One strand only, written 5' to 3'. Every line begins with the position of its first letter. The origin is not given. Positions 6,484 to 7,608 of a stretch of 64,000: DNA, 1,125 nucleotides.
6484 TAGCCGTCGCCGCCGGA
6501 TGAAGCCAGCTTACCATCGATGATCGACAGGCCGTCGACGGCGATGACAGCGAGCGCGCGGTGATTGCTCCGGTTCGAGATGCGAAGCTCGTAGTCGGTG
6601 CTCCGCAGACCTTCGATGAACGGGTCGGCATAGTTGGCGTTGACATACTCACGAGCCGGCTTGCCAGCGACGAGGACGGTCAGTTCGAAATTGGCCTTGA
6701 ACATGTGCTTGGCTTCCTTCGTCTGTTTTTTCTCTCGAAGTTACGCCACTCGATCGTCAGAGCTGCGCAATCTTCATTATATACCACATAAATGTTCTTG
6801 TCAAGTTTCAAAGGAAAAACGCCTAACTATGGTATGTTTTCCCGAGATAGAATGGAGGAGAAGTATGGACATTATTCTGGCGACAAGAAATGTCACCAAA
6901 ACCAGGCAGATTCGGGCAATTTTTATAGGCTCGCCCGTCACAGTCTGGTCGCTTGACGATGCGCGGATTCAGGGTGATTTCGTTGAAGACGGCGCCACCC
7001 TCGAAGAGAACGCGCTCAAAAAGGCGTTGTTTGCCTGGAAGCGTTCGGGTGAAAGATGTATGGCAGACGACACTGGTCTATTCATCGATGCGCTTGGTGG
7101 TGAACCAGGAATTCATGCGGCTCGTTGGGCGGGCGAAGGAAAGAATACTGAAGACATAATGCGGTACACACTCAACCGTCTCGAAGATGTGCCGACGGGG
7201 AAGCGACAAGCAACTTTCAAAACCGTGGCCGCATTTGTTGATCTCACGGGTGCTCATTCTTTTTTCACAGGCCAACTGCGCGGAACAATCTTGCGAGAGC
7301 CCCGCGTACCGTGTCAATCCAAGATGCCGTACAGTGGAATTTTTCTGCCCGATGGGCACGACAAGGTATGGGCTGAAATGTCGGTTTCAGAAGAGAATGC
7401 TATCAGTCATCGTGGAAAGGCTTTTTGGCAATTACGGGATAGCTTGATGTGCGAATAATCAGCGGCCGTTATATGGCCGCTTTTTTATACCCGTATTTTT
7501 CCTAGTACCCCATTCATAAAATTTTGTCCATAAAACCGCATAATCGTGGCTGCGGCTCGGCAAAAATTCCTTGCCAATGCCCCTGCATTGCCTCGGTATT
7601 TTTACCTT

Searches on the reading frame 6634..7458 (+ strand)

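Call 12: search_protein_families(library=pfam, proteins=[window:6634-7458:+])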
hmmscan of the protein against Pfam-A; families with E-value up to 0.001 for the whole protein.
window:6634-7458:+ (274 aa): 1 family
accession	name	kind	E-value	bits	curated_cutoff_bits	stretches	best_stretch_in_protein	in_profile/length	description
PF01725.21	Ham1p_like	-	9.1e-47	159.8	22.5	1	80-269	1-185/186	Ham1 family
